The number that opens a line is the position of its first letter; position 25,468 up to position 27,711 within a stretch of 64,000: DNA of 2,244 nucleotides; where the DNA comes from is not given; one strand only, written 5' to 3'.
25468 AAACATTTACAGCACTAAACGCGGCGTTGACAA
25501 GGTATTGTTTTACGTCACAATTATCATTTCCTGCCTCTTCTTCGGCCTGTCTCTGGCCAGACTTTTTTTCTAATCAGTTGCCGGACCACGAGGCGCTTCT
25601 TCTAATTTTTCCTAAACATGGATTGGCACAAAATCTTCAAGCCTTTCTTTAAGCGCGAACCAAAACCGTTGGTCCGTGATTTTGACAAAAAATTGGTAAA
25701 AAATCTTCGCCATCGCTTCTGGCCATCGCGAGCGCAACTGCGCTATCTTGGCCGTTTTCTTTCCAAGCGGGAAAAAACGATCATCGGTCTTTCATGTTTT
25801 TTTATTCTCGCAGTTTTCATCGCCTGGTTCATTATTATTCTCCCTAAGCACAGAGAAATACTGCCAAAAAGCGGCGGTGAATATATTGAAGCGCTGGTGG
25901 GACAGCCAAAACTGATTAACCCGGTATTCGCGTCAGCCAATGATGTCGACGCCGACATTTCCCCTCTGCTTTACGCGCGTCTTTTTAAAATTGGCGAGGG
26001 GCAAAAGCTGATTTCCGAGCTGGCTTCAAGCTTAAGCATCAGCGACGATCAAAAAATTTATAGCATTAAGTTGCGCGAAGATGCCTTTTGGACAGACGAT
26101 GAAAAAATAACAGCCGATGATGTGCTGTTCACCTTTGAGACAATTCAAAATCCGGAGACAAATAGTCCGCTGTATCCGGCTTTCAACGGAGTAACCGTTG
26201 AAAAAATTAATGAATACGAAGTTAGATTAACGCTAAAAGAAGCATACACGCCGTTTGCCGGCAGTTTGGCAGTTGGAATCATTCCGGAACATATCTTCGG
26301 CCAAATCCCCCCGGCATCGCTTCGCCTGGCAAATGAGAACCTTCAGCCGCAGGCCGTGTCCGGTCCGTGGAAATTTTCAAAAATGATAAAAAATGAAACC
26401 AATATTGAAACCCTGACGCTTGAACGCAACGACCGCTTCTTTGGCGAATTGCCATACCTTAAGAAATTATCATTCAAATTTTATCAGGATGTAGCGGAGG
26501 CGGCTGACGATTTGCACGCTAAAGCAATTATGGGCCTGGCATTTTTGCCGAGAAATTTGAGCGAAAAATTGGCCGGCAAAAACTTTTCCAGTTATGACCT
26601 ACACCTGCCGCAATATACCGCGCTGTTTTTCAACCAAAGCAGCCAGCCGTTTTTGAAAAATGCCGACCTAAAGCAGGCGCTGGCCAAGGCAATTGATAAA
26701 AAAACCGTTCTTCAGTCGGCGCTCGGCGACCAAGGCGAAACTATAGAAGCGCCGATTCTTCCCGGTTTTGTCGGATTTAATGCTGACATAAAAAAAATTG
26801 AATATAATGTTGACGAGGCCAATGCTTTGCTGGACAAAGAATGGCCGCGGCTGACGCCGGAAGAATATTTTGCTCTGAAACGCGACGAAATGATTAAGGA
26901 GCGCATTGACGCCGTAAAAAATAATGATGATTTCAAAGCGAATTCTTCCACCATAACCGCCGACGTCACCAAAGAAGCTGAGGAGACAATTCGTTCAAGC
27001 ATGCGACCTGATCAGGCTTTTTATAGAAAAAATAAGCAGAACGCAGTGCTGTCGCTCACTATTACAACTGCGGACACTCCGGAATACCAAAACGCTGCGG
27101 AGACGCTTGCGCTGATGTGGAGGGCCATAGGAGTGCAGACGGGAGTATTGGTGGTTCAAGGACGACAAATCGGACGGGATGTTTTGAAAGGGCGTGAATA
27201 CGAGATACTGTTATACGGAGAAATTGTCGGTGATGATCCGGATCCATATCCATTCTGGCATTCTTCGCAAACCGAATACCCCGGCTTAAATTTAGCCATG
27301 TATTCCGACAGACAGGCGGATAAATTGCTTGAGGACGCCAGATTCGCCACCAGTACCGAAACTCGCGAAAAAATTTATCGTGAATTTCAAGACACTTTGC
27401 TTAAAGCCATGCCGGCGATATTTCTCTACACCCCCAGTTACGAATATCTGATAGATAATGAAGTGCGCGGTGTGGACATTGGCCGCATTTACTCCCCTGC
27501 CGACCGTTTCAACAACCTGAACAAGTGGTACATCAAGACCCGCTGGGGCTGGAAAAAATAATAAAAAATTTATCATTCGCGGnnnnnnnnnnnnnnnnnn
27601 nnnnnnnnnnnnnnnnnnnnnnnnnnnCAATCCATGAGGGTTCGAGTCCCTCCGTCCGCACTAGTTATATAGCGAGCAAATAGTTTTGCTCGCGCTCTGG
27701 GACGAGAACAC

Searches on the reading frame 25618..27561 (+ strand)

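Call 42: search_protein_families(library=pfam, proteins=[window:25618-27561:+], max_evalue=0.00001)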
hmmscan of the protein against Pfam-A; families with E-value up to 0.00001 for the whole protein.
window:25618-27561:+ (647 aa): 1 family
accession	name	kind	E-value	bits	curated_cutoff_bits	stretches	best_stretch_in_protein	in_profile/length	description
PF00496.27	SBP_bac_5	-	7.6e-56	190.2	32.4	1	131-551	2-361/368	Bacterial extracellular solute-binding proteins, family 5 Middle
